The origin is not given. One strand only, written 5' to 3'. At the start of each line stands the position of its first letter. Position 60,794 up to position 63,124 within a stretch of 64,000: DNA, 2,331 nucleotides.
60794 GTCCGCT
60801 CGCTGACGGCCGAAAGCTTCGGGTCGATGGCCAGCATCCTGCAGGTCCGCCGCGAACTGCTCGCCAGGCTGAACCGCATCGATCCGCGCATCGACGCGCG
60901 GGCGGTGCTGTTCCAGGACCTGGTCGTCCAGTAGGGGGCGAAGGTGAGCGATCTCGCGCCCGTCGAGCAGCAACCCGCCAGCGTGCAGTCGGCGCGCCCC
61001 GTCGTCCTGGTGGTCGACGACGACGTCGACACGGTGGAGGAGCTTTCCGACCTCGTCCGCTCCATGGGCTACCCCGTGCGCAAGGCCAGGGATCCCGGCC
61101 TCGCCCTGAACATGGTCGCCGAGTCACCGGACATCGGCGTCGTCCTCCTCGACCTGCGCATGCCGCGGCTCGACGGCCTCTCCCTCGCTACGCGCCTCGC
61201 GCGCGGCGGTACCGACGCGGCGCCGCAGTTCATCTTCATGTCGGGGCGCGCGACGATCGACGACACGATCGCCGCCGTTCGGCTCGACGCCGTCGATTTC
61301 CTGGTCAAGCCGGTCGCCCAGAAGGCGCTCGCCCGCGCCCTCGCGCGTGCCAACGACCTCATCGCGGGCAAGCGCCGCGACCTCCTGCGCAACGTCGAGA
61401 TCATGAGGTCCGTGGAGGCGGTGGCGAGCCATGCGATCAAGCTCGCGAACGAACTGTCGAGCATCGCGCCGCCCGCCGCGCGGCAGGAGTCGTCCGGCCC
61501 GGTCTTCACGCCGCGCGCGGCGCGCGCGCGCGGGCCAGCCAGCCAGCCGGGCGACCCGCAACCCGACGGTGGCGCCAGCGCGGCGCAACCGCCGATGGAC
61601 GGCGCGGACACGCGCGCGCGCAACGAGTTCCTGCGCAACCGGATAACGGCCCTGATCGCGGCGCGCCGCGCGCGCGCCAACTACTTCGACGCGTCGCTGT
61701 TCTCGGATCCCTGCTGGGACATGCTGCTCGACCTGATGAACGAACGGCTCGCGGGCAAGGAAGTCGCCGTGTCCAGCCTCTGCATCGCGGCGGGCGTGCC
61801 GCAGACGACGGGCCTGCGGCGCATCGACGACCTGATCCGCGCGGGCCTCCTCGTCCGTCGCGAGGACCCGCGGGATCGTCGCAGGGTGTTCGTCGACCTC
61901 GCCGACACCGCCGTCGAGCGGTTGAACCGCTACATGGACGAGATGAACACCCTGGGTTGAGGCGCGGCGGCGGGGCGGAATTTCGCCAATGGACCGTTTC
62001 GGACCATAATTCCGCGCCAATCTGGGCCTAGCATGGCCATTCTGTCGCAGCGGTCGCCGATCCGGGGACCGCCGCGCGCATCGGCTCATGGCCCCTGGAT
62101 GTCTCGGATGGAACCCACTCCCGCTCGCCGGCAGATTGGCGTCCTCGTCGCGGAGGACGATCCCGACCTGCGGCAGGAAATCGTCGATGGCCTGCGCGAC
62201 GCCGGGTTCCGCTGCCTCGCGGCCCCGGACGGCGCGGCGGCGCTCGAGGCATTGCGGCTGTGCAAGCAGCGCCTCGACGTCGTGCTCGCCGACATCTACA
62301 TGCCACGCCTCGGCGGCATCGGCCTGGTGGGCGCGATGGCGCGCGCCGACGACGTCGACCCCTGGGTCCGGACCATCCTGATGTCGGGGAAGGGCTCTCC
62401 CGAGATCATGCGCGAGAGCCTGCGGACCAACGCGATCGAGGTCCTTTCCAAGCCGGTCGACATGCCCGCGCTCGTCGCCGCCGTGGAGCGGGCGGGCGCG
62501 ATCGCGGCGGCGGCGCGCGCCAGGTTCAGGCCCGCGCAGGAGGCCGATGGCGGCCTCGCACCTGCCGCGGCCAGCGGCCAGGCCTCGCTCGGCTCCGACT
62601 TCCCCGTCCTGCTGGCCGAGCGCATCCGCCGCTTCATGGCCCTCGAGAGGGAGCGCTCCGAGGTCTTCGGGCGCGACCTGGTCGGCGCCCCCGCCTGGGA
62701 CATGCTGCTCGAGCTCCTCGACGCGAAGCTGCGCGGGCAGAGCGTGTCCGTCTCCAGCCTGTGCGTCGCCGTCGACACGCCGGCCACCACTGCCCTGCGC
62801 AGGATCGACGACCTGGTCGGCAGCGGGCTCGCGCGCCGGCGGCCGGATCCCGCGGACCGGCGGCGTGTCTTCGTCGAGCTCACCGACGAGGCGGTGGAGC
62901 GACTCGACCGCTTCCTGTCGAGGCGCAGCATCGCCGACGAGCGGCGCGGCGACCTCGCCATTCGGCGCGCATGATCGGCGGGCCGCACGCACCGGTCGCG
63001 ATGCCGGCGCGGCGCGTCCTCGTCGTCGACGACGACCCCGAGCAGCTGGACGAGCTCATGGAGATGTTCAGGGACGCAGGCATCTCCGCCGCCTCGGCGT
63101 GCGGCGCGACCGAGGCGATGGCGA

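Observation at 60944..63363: Tandem REC + MarR-type wHTH response regulators plus a stand-alone REC in the flagellar locus, with no kinase in the window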

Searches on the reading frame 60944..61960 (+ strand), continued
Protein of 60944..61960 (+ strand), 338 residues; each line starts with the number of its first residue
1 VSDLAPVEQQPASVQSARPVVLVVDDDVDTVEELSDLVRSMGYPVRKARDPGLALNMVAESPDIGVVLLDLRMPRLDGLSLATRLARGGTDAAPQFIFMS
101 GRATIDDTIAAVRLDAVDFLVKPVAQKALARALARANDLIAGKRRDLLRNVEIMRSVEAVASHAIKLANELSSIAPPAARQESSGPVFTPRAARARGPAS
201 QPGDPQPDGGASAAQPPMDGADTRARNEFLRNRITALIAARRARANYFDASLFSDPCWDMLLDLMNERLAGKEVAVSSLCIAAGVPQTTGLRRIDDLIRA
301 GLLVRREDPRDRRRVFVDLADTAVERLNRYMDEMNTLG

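Call 84: find_encoding_contigs(protein=P0029, flank=8000, max_places=1)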
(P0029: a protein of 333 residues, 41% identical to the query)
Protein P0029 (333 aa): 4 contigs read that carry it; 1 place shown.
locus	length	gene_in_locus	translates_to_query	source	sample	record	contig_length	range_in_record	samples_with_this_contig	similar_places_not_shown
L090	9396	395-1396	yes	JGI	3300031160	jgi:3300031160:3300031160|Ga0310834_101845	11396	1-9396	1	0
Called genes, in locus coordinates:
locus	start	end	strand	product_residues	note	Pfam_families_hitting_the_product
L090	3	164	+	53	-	?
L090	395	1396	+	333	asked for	PF00072:Response_reg, PF12802:MarR_2 (faint)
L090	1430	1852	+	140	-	PF00072:Response_reg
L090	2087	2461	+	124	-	PF00072:Response_reg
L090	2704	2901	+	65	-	-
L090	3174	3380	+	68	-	-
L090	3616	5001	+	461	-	PF07690:MFS_1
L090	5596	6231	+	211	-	-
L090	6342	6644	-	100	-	-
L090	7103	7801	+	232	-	PF07589:PEP_exosort_dom (weak)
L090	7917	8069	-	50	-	-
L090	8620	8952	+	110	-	-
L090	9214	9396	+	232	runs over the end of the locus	-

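Call 85: find_encoding_contigs(protein=P0038, flank=8000, max_places=1)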
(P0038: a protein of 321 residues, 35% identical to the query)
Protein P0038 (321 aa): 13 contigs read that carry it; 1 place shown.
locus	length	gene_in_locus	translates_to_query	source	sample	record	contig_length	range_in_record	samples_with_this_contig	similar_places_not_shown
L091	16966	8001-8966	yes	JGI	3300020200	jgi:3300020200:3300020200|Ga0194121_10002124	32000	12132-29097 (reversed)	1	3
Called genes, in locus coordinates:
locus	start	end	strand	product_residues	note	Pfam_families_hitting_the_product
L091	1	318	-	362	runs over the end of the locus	PF01312:Bac_export_2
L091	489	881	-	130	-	-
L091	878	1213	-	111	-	-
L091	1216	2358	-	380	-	PF02119:FlgI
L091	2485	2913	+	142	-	PF10768:FliX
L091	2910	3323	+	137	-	-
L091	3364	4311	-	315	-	-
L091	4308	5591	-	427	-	-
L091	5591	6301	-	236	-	PF00813:FliP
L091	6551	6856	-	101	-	-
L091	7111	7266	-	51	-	-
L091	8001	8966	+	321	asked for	PF00072:Response_reg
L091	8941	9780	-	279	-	-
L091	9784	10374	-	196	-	PF13717:Zn_ribbon_4 (weak)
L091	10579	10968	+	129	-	-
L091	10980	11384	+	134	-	PF00460:Flg_bb_rod (weak), PF06429:Flg_bbr_C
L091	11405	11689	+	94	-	PF02049:FliE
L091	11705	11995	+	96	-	PF01313:Bac_export_3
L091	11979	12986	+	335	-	PF02154:FliM, PF01052:FliMN_C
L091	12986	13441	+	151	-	-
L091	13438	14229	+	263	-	PF03448:MgtE_N (weak)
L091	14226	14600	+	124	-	-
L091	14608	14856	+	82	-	-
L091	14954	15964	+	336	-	PF03448:MgtE_N (faint), PF14842:FliG_N, PF14841:FliG_M, PF01706:FliG_C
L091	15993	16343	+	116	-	-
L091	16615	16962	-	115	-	-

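Call 86: find_encoding_contigs(protein=P0044, flank=8000, max_places=1)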
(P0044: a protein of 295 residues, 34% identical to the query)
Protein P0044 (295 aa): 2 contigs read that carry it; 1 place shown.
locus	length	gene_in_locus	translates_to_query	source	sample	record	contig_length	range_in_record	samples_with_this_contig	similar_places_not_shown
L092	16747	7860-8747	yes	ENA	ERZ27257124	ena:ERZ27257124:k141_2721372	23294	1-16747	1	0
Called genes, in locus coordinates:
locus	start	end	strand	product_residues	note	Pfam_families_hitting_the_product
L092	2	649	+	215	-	?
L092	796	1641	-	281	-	PF00528:BPD_transp_1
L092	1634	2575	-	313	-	PF19300:BPD_transp_1_N, PF00528:BPD_transp_1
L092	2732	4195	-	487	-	PF00496:SBP_bac_5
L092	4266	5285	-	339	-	PF03576:Peptidase_S58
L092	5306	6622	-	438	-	PF01546:Peptidase_M20, PF07687:M20_dimer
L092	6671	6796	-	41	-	-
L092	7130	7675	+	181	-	-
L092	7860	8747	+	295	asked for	PF00072:Response_reg, PF22381:Staph_reg_Sar_Rot (faint)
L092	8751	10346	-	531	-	PF00989:PAS, PF08448:PAS_4, PF13426:PAS_9 (faint), PF00512:HisKA, PF02518:HATPase_c, PF00072:Response_reg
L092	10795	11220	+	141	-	-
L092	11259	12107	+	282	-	-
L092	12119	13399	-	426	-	PF07811:TadE (weak), PF13400:Tad, PF09977:Tad_C (weak)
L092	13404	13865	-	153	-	PF07811:TadE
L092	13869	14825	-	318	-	PF00482:T2SSF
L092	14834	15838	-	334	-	PF00482:T2SSF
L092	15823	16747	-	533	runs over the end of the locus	PF00437:T2SSE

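Call 87: find_encoding_contigs(protein=P0031, flank=8000, max_places=1)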
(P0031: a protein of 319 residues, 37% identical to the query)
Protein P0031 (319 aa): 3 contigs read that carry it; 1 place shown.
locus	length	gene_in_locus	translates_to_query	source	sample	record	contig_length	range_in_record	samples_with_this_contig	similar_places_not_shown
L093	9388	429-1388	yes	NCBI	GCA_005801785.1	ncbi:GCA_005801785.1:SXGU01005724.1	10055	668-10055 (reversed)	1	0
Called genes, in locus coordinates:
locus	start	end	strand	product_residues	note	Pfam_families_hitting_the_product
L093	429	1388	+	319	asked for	PF00072:Response_reg, PF01047:MarR (faint), PF12802:MarR_2 (faint)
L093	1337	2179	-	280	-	-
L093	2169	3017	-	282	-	PF20560:MotA_N, PF01618:MotA_ExbB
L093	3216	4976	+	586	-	PF00460:Flg_bb_rod, PF22638:FlgK_D1, PF06429:Flg_bbr_C (weak)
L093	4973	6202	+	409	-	PF00669:Flagellin_N, PF00700:Flagellin_C (weak)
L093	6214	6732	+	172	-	PF02623:FliW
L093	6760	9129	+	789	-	PF02465:FliD_N, PF07195:FliD_C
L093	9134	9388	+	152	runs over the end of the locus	PF02561:FliS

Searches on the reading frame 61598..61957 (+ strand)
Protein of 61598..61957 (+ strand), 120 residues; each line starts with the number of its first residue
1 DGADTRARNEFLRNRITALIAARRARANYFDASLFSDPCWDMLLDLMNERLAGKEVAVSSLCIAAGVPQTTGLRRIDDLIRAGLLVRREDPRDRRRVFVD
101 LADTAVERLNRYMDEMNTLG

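Call 17: search_solved_structures(query=window:61616-61957:+, max_evalue=1, show_alignments=3)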
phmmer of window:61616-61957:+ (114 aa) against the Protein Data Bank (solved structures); distinct sequences matched with E-value up to 1: 24.
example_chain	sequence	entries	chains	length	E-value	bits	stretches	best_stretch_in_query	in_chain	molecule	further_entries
2fbk_A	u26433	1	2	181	0.00025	24.4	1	18-96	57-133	transcriptional regulator, MarR family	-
5dd8_A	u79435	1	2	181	0.00025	24.4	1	18-96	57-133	Transcriptional regulator, MarR family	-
8ylm_A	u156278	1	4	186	0.00026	24.3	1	19-96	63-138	Transcriptional regulator, MarR family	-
7xl9_A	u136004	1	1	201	0.00032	24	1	19-96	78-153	Transcriptional regulator, MarR family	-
2hr3_A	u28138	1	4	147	0.0028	21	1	6-99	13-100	Probable transcriptional regulator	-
2eb7_A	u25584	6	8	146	0.015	18.7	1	61-108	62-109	146aa long hypothetical transcriptional regulator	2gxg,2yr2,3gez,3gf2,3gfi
6m4p_A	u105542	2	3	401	0.021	18.2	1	30-112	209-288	Cytochrome P450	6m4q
22oz_A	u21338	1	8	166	0.026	17.9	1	32-113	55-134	Transcriptional regulator marR family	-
3gfm_A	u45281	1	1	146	0.039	17.3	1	61-108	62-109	146aa long hypothetical transcriptional regulator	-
7wze_Y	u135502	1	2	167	0.043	17.2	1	36-107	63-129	Uncharacterized HTH-type transcriptional regulator YetL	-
2fbi_A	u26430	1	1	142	0.061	16.7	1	12-98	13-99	probable transcriptional regulator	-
5aip_A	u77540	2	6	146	0.07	16.5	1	29-98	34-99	TRANSCRIPTIONAL REGULATOR, MARR FAMILY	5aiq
3gfj_A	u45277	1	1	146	0.1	15.9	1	61-108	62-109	146aa long hypothetical transcriptional regulator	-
3gfl_A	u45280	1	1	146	0.1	15.9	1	61-108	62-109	146aa long hypothetical transcriptional regulator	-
4b8x_A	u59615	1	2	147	0.2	15.1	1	60-101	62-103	POSSIBLE MARR-TRANSCRIPTIONAL REGULATOR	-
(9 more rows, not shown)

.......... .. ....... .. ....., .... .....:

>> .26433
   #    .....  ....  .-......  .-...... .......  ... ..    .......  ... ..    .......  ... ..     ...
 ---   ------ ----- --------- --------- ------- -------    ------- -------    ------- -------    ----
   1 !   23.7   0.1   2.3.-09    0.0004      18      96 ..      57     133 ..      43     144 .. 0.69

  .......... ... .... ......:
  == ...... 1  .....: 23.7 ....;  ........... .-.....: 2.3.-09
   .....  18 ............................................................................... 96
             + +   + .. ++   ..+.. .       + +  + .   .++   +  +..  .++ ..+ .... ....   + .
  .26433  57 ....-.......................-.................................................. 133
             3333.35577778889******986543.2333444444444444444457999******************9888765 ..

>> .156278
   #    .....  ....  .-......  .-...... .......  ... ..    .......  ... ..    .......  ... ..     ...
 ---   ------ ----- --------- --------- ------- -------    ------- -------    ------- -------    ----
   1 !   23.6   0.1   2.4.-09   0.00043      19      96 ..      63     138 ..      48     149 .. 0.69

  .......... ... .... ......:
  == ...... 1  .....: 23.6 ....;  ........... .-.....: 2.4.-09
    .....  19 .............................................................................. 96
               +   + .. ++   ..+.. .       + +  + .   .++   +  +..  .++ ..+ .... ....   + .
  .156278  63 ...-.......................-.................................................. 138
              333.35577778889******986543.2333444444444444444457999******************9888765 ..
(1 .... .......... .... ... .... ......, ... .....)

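Call 47: predict_structure(alignment_id=A3)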
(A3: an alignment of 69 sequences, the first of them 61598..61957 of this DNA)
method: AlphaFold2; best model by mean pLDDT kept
length: 120 residues; sequences in the alignment: 69
mean_pLDDT: 92.3   pTM: 0.85
mean pLDDT of the five models: 92.3, 91.7, 91.1, 90.7, 90.3
residues with pLDDT >= 90: 97; 70-90: 18; 50-70: 5; < 50: 0
segments of 3 or more residues with pLDDT < 50: none
pLDDT, mean of each block of 10 residues (from residue 1): 80 94 93 92 97 95 94 97 95 89 97 83
secondary structure, 60 per line:
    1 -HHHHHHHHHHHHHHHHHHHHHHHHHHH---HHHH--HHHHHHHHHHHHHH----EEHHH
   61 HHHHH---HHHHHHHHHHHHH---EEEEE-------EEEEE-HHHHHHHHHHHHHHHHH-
elements in order: H2-28 H32-35 H38-51 H58-65 H69-81 E85-89 E97-101 H103-119

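Call 49: fold_search(model_id=the predicted structure, library=pdb)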
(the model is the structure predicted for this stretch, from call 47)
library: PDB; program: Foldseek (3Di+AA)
matches with E <= 10: 1664; with E <= 0.001: 75
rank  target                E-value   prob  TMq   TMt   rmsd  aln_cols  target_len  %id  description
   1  22oz_D                2.5e-05  1.00  0.58  0.43   8.0       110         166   23  Structural insights into HpaR-mediated recognition of hrpX and hrpG in Xanthomonas campestris pv. campestris (released 2026-03-11)
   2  7el3_B                4.4e-05  1.00  0.60  0.54   6.3       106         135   19  Crystal structure of HpaR-DNA complex from Acinetobacter baumannii (released 2022-01-19)
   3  7kfq                  4.4e-05  1.00  0.56  0.48   7.4       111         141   20  Crystal structure of the MarR family transcriptional regulator from Variovorax paradoxus bound to 1H-Indole-3-Carboxylic (released 2021-11-10)
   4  7kfs                  5.0e-05  1.00  0.56  0.48   7.4       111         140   20  Crystal structure of the MarR family transcriptional regulator from Variovorax paradoxus bound to Benzoic Acid (released 2021-11-10)
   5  7krh                  5.3e-05  1.00  0.55  0.48   7.5       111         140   21  Crystal structure of the MarR family transcriptional regulator from Variovorax paradoxus with S28A and R46A mutations (released 2021-12-01)
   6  2fbi                  7.2e-05  1.00  0.59  0.53   5.9       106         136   22  The crystal structure of transcriptional regulator PA4135 (released 2005-12-20)
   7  7kjl                  7.2e-05  1.00  0.55  0.48   7.5       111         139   20  Crystal structure of the MarR family transcriptional regulator from Variovorax paradoxus bound to Salicylic acid (released 2021-12-01)
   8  2a61_A                9.9e-05  1.00  0.51  0.44   8.0       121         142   20  The crystal structure of transcriptional regulator Tm0710 from Thermotoga maritima (released 2005-07-19)
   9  6pco_C                1.1e-04  1.00  0.51  0.47   8.7       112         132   20  Mechanism for regulation of DNA binding of Bordetella bronchiseptica BpsR by 6-hydroxynicotinic acid (released 2019-11-06)
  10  9u7b_A                1.1e-04  1.00  0.52  0.44  10.6       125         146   22  Crystal structure of Rv0042c (released 2026-03-25)
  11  3gfl                  1.2e-04  1.00  0.51  0.44   9.6       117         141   16  Crystal structure of the ST1710 mutant (R90A) protein (released 2009-08-25)
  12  6pcp_A                1.3e-04  1.00  0.52  0.46   8.8       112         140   20  Mechanism for regulation of DNA binding of Bordetella bronchiseptica BpsR by 6-hydroxynicotinic acid (released 2019-11-06)
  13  5jls                  1.5e-04  1.00  0.51  0.47   8.7       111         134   16  Crystal Structure of Adhesin competence repressor (AdcR) from Streptococcus pyogenes (C-terminally His tagged) (released 2017-05-03)
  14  2gxg                  2.0e-04  1.00  0.54  0.47   9.4       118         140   19  Crystal structure of EmrR homolog from hyperthermophilic archaea Sulfolobus tokodaii strain7 (released 2007-03-20)
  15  7dvs_A                2.1e-04  1.00  0.58  0.50  11.5       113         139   11  Crystal structure of Apo (heme-free) PefR (released 2021-09-29)
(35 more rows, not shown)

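Call 54: search_protein_representatives(protein=window:61598-61957:+)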
Query: 120 residues. Proteins with E-value up to 0.001 (for the whole library): 8335; up to 1e-10: 4894; up to 1e-30: 6. The best 150 are listed.
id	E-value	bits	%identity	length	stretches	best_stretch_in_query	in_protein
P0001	1.4e-68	244.2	99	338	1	2-120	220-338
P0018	3.1e-36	140.0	59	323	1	8-118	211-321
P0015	2.6e-35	137.1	61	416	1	9-113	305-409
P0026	8.0e-35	135.5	62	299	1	13-115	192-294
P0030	2.5e-33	130.7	60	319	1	12-115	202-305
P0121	3.0e-33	130.4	57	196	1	6-117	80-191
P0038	4.6e-30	120.2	60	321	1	11-114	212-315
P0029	4.8e-30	120.1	58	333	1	10-115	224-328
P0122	3.2e-29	117.4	53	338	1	10-114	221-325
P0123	1.0e-28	115.8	55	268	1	17-113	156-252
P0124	4.1e-28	113.9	51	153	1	8-116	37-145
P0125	4.5e-28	113.7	52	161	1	11-116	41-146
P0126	5.5e-28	113.4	55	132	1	12-115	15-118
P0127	7.7e-28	113.0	49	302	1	6-117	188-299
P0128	9.1e-28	112.8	58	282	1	14-113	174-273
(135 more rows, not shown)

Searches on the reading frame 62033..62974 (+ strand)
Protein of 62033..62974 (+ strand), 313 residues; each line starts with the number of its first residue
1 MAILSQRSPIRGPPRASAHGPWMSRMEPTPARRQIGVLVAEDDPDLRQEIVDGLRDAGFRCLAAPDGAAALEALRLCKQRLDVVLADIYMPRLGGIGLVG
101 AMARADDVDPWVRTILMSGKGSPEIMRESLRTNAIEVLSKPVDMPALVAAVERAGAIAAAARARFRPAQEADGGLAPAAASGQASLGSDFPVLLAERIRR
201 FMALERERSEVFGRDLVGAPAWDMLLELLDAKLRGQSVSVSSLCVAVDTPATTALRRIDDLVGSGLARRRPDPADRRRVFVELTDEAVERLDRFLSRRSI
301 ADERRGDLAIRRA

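Call 4: search_protein_families(library=pfam, proteins=[window:62033-62974:+], max_evalue=0.1)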
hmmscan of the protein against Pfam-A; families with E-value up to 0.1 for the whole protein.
window:62033-62974:+ (313 aa): 4 families
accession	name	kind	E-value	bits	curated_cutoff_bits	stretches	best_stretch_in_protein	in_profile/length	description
PF00072.30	Response_reg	-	4.2e-19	69.2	30.2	1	37-152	1-111/111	Response regulator receiver domain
PF13463.12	HTH_27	-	6.9e-06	26.7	22.2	1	234-287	15-68/68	Winged helix DNA-binding domain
PF12802.13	MarR_2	-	2.5e-05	24.8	27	1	221-278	7-61/61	MarR family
PF01047.28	MarR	-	0.0059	16.9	24.6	1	250-279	30-59/59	MarR family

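Call 6: search_protein_families(library=ncbifam, proteins=[window:62033-62974:+], max_evalue=0.01)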
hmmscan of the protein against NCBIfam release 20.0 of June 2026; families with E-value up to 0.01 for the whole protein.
window:62033-62974:+ (313 aa): 68 families (the best 25 are shown)
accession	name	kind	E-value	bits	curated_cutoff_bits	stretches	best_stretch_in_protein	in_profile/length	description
NF046022.1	RespRegCpdRBruc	equivalog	1.1e-16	60.9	180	1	36-154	3-116/120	cell cycle two-component system response regulator CpdR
NF045505.1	RR_RssB_Pseudo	equivalog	3e-13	49.6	700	1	34-154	5-121/394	two-component system response regulator RssB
TIGR01818.1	ntrC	equivalog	6.2e-13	48.3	558.6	1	37-165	1-124/463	nitrogen regulation protein NR(I)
NF041733.1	resp_reg_CseB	equivalog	1.5e-12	47.4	350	1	37-153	3-113/228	two-component system response regulator CseB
NF008469.0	PRK11361.1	equivalog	1.7e-11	43.5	714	1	37-158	7-123/461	acetoacetate metabolism transcriptional regulator AtoC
NF051870.1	NAssimRespRegNtrX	equivalog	2.8e-11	43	600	1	37-155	4-119/452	nitrogen assimilation response regulator NtrX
NF047793.1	ResRegPgtA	equivalog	1.5e-10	40.5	650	1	34-155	5-121/414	two-component system response regulator PgtA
NF052596.1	RR_EAL_PvrR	equivalog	4.7e-10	38.6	580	1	35-167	4-137/398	response regulator cyclic di-GMP phosphodiesterase PvrR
NF008176.1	PRK10923.1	equivalog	8e-10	37.9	620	1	37-155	6-119/469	nitrogen regulation protein NR(I)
NF046020.1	HisKinCckABruc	equivalog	1.2e-09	36.6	1000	1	36-152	751-864/868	cell cycle histidine kinase CckA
NF006900.1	PRK09390.1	equivalog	1.6e-09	37.6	255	1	36-161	6-126/203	response regulator FixJ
NF008099.0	PRK10841.1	equivalog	2.7e-09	35.4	920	1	31-110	821-898/949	two-component system sensor histidine kinase RcsC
NF011695.0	PRK15115.1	equivalog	7.9e-09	34.8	763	1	33-161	5-128/445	two-component system response regulator GlrR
NF007689.0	PRK10365.1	equivalog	1e-08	34.5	760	1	33-175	4-141/441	sigma-54-dependent response regulator transcription factor ZraR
NF052574.1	HisKinEspCMyxo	equivalog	1.1e-08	33.7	1200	1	26-154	657-782/785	serine histidine kinase EspC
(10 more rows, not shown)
